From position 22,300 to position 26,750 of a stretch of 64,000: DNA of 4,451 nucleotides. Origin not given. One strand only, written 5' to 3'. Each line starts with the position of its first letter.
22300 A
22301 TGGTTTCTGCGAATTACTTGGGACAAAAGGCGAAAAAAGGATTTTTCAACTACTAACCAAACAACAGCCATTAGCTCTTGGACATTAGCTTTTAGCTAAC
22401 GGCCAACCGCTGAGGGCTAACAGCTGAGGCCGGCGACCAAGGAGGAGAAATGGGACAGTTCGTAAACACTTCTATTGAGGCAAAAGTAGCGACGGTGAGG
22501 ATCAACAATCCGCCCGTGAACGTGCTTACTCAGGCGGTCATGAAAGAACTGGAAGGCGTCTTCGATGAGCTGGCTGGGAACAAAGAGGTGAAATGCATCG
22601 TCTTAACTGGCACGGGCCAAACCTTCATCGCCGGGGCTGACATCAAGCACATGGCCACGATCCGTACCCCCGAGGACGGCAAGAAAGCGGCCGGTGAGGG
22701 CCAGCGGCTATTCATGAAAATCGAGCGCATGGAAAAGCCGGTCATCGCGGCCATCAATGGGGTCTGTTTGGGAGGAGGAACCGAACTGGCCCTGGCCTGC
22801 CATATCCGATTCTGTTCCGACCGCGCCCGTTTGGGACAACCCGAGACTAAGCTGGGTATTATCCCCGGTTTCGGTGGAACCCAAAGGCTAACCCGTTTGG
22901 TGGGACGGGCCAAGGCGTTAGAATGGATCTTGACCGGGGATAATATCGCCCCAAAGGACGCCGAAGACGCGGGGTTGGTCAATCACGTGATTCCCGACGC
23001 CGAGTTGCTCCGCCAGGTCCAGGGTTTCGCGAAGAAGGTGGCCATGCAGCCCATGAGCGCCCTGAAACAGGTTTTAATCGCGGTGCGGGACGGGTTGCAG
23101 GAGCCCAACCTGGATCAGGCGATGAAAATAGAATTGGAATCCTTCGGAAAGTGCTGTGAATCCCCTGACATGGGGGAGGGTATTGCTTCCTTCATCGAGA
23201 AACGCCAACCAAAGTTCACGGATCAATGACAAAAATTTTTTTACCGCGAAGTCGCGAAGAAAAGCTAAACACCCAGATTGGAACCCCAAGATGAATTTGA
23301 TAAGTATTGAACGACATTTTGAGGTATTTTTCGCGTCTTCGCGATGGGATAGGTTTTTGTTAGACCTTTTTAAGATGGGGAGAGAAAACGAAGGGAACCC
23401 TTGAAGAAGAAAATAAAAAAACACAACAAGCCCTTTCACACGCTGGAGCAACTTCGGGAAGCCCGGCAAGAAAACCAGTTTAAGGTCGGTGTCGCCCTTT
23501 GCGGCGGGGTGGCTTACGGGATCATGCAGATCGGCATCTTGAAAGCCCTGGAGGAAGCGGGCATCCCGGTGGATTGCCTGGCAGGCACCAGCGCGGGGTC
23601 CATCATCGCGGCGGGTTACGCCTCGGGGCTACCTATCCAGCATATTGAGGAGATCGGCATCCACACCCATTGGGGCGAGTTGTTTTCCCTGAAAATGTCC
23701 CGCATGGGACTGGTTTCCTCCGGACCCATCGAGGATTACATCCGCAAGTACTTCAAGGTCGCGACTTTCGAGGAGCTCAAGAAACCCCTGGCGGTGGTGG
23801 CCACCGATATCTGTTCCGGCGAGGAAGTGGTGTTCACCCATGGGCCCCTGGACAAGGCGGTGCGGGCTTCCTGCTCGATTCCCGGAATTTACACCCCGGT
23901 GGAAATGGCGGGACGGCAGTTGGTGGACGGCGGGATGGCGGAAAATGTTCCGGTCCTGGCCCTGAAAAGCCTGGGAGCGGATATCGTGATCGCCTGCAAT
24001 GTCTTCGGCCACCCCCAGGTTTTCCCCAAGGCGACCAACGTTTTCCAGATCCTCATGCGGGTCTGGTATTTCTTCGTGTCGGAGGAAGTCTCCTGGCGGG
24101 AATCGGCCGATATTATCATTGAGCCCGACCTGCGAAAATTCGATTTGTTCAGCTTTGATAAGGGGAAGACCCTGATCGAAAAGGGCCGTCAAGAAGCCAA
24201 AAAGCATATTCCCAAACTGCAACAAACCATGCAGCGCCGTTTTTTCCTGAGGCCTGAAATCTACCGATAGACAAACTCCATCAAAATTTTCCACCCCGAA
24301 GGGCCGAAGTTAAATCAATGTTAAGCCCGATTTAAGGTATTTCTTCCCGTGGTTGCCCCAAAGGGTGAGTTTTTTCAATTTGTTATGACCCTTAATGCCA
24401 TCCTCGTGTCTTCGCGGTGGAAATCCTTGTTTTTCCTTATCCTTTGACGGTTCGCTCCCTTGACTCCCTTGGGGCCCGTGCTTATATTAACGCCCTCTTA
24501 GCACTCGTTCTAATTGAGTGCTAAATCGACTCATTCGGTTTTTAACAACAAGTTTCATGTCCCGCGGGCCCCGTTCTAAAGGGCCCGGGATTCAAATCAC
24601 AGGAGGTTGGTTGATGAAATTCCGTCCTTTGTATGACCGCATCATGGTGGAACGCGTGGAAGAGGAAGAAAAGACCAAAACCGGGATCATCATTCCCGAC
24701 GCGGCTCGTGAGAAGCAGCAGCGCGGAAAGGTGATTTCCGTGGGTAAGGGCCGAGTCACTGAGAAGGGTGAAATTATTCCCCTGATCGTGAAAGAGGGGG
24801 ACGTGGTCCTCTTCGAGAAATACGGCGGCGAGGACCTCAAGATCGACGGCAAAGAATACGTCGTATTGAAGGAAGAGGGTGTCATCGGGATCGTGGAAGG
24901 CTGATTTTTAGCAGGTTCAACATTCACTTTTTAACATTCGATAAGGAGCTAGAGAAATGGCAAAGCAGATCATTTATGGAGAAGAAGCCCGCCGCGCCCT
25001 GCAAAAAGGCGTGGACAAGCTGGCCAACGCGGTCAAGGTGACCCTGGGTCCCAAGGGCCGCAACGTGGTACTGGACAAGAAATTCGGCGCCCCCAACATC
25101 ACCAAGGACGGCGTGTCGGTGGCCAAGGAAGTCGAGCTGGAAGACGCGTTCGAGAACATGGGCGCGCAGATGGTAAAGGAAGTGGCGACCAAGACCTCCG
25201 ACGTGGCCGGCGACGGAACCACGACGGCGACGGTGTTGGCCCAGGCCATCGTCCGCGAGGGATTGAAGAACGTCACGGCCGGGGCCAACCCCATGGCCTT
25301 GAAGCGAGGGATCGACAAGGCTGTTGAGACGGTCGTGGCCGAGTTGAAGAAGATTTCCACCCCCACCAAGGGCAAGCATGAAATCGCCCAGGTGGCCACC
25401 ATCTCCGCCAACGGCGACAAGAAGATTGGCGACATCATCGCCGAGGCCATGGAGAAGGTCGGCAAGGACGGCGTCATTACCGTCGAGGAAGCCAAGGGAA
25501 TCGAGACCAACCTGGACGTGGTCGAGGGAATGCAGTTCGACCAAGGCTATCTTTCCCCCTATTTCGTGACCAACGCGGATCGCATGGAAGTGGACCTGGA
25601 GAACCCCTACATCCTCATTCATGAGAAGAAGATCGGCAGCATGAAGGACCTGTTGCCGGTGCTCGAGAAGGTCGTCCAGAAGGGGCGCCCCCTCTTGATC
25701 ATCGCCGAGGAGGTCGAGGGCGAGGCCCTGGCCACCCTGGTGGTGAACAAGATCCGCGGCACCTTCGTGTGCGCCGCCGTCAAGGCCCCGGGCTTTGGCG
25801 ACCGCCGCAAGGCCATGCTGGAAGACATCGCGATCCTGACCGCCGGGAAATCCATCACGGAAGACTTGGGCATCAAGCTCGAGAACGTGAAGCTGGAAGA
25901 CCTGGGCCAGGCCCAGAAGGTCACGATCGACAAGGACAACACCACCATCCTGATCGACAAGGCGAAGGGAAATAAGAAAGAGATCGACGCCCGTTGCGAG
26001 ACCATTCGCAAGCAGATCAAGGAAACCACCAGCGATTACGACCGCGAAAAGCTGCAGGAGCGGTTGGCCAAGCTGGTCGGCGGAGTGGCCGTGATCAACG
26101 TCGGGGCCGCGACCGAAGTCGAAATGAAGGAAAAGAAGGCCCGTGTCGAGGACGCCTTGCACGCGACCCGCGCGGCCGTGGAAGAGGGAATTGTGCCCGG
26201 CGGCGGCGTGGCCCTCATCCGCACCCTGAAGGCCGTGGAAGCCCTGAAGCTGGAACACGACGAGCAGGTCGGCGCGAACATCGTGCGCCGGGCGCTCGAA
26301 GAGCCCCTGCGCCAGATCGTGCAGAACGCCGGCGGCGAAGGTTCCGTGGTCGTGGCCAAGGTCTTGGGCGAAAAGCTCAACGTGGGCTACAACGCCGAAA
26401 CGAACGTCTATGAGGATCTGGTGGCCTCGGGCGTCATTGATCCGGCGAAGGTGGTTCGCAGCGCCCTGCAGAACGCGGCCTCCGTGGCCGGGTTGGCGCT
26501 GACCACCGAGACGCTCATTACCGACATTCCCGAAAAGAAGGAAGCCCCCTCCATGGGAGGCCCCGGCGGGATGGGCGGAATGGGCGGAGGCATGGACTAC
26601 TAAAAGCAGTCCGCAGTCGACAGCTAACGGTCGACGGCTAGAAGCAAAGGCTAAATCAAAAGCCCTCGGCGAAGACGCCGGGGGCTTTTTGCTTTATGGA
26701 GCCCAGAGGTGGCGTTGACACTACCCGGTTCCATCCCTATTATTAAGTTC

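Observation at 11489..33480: A family of inverted-repeat cassettes with octamer-iteron termini, inserted immediately after stop codons inside operons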

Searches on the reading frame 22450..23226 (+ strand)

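Call 79: search_protein_families(library=pfam, proteins=[window:22450-23226:+], max_evalue=0.00001)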
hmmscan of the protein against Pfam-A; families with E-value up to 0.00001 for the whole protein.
window:22450-23226:+ (259 aa): 2 families
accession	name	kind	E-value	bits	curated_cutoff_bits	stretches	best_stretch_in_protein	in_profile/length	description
PF00378.25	ECH_1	-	8.8e-66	222.2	27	1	9-259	2-251/251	Enoyl-CoA hydratase/isomerase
PF16113.10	ECH_2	-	5e-36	125.3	27.2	1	16-187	4-178/335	Enoyl-CoA hydratase/isomerase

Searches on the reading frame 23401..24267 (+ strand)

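Call 79: search_protein_families(library=pfam, proteins=[window:23401-24267:+], max_evalue=0.00001)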
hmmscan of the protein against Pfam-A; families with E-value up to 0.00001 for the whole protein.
window:23401-24267:+ (289 aa): 1 family
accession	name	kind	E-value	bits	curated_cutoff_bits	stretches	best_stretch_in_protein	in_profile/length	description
PF01734.28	Patatin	-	6.5e-36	124.8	27.7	1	32-188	2-190/191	Patatin-like phospholipase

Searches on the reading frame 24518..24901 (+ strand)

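Call 16: search_protein_families(library=pfam, proteins=[window:24518-24901:+], max_evalue=0.01)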
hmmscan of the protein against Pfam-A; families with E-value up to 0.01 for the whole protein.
window:24518-24901:+ (128 aa): 1 family
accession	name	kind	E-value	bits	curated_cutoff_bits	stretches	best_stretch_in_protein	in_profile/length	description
PF00166.26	Cpn10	-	2.9e-32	111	21.1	1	34-126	1-93/93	Chaperonin 10 Kd subunit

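Call 17: search_protein_families(library=ncbifam, proteins=[window:24518-24901:+], max_evalue=0.01)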
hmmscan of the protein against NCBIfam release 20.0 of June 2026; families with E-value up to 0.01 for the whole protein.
window:24518-24901:+ (128 aa): 15 families
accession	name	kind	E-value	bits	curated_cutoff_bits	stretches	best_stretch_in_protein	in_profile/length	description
NF001527.0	PRK00364.1-2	subfamily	5.1e-34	116.4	120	1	33-127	1-95/96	co-chaperone GroES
NF001534.0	PRK00364.2-5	equivalog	5.2e-34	116.1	120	1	35-127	2-94/94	co-chaperone GroES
NF001529.0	PRK00364.1-5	subfamily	1.7e-33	114.6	133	1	33-127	1-95/95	co-chaperone GroES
NF001531.0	PRK00364.2-2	subfamily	1.7e-33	114.5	96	1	33-127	1-94/94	co-chaperone GroES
NF001533.0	PRK00364.2-4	subfamily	1.8e-33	114.5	99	1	33-126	4-97/98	co-chaperone GroES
NF001530.0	PRK00364.1-6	equivalog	2.7e-31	107.5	136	1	33-127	9-103/104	co-chaperone GroES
NF001537.0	PRK00364.3-3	equivalog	1e-26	92.9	109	1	33-127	1-86/86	co-chaperone GroES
NF001526.0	PRK00364.1-1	subfamily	9.8e-26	89.8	130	1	33-127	1-96/96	co-chaperone GroES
NF001532.0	PRK00364.2-3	equivalog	1.7e-24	85.7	130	1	36-127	3-94/94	co-chaperone GroES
NF001535.0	PRK00364.3-1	equivalog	9.7e-23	80.5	215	1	33-127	1-90/118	co-chaperone GroES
NF001538.0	PRK00364.3-4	equivalog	4.5e-18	65.2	142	1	34-127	5-91/92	co-chaperone GroES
NF011106.0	PRK14533.1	equivalog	7.4e-18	64.2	128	1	33-127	1-90/91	co-chaperonin GroES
NF001539.0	PRK00364.3-5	equivalog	1.8e-16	60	122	1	33-124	1-87/91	co-chaperone GroES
NF001528.0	PRK00364.1-4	equivalog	2.3e-16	59.7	119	1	36-127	3-94/95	co-chaperone GroES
NF001536.0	PRK00364.3-2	equivalog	2.7e-12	46.6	147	1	33-126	1-99/109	co-chaperone GroES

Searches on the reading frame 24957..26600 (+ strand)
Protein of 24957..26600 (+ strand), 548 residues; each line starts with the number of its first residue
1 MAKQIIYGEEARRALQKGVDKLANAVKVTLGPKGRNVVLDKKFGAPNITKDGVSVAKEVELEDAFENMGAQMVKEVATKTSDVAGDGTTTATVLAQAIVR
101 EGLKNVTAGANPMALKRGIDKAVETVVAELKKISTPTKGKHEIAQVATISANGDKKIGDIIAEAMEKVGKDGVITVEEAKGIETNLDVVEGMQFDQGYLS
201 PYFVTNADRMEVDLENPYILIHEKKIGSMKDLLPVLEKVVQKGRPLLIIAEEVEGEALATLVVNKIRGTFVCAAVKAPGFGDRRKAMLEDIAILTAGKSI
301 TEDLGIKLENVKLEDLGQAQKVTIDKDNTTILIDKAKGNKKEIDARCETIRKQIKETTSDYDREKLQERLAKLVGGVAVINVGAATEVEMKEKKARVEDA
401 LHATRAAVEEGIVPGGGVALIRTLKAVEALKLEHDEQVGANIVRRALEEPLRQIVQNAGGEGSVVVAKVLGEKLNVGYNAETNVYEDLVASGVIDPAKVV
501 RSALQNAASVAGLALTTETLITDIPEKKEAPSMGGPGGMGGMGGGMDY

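Call 40: list_cluster_members(proteins=[window:24957-26600:+, P0005, P0012, P0039, P0073, P0089, P0009])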
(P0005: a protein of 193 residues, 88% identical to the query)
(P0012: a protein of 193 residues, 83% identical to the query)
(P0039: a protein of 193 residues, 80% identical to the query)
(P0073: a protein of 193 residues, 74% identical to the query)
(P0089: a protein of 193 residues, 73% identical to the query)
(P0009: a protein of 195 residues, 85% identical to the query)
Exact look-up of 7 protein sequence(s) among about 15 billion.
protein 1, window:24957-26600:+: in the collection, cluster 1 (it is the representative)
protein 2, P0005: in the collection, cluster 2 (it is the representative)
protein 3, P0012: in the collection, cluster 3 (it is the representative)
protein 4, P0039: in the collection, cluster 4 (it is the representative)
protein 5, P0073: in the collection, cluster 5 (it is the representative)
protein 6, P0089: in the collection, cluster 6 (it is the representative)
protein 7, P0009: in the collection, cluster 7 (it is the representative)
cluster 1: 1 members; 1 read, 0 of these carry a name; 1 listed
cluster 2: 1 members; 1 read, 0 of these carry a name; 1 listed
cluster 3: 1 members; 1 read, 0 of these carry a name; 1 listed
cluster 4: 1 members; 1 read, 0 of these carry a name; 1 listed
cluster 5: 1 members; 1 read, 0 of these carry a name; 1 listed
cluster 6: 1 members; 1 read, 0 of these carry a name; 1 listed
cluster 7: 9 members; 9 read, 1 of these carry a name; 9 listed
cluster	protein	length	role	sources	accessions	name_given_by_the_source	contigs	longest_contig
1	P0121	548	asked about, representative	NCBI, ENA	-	-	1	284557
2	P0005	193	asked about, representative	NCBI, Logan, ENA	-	-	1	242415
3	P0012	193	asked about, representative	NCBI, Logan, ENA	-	-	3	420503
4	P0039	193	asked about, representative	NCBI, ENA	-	-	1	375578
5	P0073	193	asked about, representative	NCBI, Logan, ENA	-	-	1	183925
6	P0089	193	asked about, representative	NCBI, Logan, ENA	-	-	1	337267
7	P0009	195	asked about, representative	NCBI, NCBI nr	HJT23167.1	MAG TPA: orotate phosphoribosyltransferase [bacterium] | orotate phosphoribosyltransferase [bacterium]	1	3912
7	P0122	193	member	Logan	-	-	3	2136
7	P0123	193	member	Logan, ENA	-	-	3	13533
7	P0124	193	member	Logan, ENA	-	-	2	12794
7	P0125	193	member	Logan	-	-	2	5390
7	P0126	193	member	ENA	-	-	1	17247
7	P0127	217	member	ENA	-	-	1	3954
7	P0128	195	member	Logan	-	-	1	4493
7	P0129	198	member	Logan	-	-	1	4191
